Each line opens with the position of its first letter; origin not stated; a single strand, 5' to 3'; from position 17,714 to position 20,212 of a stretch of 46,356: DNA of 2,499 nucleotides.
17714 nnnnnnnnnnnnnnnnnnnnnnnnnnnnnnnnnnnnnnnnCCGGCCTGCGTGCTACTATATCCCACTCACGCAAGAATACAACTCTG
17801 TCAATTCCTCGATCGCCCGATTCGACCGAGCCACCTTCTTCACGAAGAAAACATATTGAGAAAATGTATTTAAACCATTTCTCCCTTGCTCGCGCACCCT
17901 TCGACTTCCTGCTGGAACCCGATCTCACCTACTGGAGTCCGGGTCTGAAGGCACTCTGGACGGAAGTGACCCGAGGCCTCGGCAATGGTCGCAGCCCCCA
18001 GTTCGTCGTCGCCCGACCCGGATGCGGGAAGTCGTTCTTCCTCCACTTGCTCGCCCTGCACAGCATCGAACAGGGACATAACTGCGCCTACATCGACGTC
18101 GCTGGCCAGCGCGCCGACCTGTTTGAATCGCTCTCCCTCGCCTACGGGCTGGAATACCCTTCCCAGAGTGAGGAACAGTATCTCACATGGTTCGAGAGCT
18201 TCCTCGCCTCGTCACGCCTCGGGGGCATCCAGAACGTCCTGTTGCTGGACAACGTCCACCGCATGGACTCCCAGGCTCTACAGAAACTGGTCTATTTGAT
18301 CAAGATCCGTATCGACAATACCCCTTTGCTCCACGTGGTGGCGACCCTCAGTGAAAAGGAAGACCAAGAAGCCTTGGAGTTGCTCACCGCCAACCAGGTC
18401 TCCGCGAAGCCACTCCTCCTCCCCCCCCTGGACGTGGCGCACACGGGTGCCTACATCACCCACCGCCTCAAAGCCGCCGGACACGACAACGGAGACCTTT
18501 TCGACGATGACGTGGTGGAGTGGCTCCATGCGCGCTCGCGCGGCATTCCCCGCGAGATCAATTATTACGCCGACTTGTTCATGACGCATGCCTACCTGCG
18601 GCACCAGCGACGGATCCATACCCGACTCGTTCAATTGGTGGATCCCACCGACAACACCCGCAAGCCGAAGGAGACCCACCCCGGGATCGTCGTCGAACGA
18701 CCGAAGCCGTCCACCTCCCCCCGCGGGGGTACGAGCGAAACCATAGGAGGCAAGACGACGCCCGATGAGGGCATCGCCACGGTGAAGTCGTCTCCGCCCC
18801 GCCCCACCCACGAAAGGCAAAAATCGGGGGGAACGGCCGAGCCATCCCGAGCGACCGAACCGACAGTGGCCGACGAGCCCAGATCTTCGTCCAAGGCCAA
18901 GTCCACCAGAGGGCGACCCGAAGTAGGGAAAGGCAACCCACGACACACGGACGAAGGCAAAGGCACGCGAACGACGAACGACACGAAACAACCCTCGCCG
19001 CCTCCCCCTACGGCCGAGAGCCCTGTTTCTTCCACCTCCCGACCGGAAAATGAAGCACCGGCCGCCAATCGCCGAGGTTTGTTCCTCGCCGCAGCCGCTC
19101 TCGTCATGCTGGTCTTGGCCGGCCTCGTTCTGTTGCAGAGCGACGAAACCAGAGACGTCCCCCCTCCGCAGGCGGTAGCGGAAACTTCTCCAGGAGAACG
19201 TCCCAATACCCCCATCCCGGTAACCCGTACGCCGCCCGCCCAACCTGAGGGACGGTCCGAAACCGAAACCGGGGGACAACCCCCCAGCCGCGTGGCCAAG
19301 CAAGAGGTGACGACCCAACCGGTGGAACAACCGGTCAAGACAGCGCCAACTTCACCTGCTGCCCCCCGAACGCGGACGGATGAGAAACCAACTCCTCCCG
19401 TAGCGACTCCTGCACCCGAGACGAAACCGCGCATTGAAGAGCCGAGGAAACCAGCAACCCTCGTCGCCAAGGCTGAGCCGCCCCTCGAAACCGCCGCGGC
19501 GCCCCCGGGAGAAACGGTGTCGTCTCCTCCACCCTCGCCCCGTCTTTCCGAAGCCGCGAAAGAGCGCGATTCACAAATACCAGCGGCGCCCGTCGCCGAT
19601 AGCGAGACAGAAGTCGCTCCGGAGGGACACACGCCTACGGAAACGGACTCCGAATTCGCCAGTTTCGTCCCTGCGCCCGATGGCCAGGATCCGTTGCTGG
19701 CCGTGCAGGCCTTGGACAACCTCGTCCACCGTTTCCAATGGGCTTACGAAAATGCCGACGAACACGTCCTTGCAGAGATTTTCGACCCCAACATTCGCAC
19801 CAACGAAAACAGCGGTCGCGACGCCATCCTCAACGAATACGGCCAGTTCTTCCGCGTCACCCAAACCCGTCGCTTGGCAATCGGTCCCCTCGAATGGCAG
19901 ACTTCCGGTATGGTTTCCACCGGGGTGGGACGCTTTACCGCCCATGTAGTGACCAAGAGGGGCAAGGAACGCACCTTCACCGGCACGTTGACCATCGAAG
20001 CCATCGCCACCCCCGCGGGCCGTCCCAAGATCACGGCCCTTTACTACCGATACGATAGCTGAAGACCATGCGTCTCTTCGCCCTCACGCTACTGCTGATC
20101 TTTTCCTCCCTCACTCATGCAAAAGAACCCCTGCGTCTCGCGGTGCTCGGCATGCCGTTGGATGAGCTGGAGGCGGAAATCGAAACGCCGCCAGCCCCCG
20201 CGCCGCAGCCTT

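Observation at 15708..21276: Divergent five-gene cluster as a candidate undescribed sensor-to-envelope system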

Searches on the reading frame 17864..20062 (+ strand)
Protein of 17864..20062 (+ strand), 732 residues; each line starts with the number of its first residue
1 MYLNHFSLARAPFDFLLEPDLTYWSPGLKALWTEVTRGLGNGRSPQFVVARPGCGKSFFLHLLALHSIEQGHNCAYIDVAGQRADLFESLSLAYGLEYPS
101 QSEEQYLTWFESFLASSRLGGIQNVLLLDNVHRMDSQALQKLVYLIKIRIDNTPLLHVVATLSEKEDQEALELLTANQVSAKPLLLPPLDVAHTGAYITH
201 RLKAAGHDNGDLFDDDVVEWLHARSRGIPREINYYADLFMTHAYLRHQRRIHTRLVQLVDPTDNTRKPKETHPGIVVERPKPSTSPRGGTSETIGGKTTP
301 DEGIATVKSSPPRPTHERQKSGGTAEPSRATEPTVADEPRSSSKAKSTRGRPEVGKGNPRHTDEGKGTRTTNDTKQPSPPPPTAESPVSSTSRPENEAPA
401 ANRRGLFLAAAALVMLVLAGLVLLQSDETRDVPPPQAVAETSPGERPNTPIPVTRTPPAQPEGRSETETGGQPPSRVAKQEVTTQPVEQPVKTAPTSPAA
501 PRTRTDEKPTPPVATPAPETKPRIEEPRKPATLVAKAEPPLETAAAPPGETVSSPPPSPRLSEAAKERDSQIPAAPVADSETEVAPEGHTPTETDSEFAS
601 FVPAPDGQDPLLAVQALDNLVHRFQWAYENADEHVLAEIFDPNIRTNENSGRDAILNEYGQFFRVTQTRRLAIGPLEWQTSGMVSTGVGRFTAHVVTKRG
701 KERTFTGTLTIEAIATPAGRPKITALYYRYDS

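Call 4: search_protein_families(library=pfam, proteins=[window:17864-20062:+], max_evalue=0.1)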
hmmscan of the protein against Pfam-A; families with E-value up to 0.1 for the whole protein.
window:17864-20062:+ (732 aa): 2 families
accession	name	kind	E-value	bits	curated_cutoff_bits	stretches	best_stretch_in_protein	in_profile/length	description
PF13401.12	AAA_22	-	2.2e-09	38.2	27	1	46-158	8-118/130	AAA domain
PF10923.14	BrxC_BrxD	-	0.035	13.5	22.2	1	39-81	45-87/414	BREX system ATP-binding protein BrxC/D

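Call 5: search_protein_families(library=ncbifam, proteins=[window:17864-20062:+], max_evalue=0.1)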
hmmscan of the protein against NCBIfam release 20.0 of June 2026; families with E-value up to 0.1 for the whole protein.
window:17864-20062:+ (732 aa): 2 families
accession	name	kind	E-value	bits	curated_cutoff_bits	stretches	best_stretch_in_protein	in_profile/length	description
TIGR03015.1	pepcterm_ATPase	hypoth_equivalog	9.3e-26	90.8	324.5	1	1-257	1-260/269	XrtA/PEP-CTERM system-associated ATPase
TIGR03420.1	DnaA_homol_Hda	equivalog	0.02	14.5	194.8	0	40-83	35-78/226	DnaA regulatory inactivator Hda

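Call 21: search_solved_structures(query=window:17864-20062:+, max_evalue=1)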
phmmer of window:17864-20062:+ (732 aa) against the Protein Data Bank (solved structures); distinct sequences matched with E-value up to 1: 2.
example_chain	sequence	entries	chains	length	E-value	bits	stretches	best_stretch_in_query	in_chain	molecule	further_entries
2kjq_A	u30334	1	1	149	0.18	13.3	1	47-108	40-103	DnaA-related protein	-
1fsh_A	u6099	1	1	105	0.95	10.9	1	212-248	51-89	DISHEVELLED-1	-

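Call 25: find_homologous_proteins(query=window:17864-20062:+)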
Query window:17864-20062:+ (732 aa): 13 proteins with E <= 0.001 among 8000 candidates.
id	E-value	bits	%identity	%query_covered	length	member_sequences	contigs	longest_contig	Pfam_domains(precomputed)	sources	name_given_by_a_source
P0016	0.0e+0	1644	100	100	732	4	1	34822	PF13401.13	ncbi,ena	-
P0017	2.9e-295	999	66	100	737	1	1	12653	PF13401.13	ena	-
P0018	9.3e-290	981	65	100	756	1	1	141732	PF13401.13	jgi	-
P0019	3.1e-280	950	63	100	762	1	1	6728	PF13401.13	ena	-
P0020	1.1e-164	568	44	100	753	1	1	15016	PF13401.13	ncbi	-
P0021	2.1e-162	560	60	36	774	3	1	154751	PF13401.13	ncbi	-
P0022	2.9e-153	530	60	36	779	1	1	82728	PF13401.13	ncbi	-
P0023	2.7e-13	67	26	35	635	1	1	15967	PF13604.13,PF21327.4,PF13245.13,PF13401.13,PF01471.24,PF13191.13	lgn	-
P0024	3.3e-11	60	24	35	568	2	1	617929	PF01476.27,PF13401.13,PF13191.13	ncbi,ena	-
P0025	8.1e-11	59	28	33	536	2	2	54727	PF05036.19,PF13401.13,PF00931.29,PF13191.13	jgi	-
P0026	9.1e-10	56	25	34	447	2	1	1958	PF13604.13,PF13245.13,PF13401.13,PF09848.16,PF20720.4,PF13191.13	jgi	jgi:general secretion pathway protein A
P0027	3.5e-7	47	24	33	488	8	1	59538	PF24883.3,PF00004.36,PF13401.13,PF09848.16,PF07728.21,PF13191.13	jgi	jgi:general secretion pathway protein A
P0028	5.9e-5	40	29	26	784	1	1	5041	PF00801.27,PF17963.8,PF13401.13,PF06832.19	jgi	jgi:hypothetical protein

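Call 86: search_protein_families(library=padloc, proteins=[window:17864-20062:+], max_evalue=0.01)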
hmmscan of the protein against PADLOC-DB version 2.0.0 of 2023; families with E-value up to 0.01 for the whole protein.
window:17864-20062:+ (732 aa): 1 family
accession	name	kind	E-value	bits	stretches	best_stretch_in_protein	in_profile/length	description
PDLC04140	mad8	-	0.0034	14.9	1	45-118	29-115/314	mads_8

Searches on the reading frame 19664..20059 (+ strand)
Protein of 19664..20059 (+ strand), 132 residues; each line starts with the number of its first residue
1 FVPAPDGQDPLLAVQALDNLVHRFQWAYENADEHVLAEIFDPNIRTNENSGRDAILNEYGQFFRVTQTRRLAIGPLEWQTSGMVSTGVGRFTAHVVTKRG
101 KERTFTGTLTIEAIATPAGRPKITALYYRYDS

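Call 34: search_protein_families(library=pfam, proteins=[window:19664-20059:+], max_evalue=10)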
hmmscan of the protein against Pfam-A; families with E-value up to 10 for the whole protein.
seq(132 aa): 2 families
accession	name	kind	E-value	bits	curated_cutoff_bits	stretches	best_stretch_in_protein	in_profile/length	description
PF13577.12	SnoaL_4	-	0.011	16.2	24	1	11-109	3-107/126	SnoaL-like domain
PF12680.13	SnoaL_2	-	0.16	13.1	27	1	23-109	3-90/102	SnoaL-like domain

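Call 35: search_solved_structures(query=window:19664-20059:+, max_evalue=10)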
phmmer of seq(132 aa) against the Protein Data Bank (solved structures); distinct sequences matched with E-value up to 10: 1.
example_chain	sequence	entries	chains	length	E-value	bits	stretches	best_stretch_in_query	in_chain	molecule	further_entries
3m3n_W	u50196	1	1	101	1.5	12.1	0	41-76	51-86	Neural Wiskott-Aldrich syndrome protein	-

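Call 68: find_related_loci(query=A7, collection=metagenome_contigs, flank=10000)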
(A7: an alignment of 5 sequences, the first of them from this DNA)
Query A7 (122 aa) in metagenome_contigs; peptide patterns used: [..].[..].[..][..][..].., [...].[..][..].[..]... (x = any residue, [..] = any of these).
304 stretches matched a pattern; 3 encode a relative of the query (tblastn E <= 1e-3); 3 distinct loci.
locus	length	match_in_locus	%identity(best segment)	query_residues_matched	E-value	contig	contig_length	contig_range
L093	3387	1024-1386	93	1-122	1e-80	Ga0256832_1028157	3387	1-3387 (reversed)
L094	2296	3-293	91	25-122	5e-58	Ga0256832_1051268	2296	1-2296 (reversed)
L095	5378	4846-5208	68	1-122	6e-56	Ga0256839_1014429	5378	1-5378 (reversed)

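Call 88: search_solved_structures(query=A7, max_evalue=10)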
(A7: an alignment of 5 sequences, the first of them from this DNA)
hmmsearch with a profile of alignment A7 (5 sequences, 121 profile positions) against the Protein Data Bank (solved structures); distinct sequences matched with E-value up to 10: 23.
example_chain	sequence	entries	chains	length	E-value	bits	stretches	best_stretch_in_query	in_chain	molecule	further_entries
8f3h_A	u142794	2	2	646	0.099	15.8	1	3-70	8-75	Penicillin binding protein 5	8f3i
8f3m_A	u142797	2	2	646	0.099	15.8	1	3-70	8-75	Penicillin binding protein 5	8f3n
6mka_A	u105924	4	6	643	0.1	15.8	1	3-70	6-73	penicillin binding protein 5 (PBP5) | Pbp5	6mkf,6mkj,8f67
5e31_A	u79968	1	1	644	0.1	15.8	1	3-70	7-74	Penicillin binding protein 2 prime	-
8f3q_A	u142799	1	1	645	0.1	15.8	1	3-70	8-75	Penicillin binding protein 5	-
8f3t_A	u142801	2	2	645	0.1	15.8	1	3-70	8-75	Penicillin binding protein 5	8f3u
5dvy_A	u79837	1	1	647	0.1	15.8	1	3-70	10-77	Penicillin binding protein 2 prime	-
8f3z_A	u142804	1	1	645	0.1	15.8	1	3-70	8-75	Penicillin binding protein 5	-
8f3j_A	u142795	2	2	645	0.1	15.8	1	3-70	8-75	Penicillin binding protein 5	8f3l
8f3f_A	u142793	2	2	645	0.1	15.8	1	3-70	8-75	Penicillin binding protein 5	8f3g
8f3r_A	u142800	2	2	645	0.1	15.8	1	3-70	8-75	Penicillin binding protein 5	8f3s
8f3o_A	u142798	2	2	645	0.1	15.7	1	3-70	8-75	Penicillin binding protein 5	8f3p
9d25_A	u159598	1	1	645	0.1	15.7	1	3-70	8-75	Penicillin Binding Protein 5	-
8u55_A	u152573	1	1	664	0.11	15.6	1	3-70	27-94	Penicillin-binding protein 5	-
6mkg_A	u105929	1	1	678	0.11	15.6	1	3-70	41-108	penicillin binding protein 5 (PBP5)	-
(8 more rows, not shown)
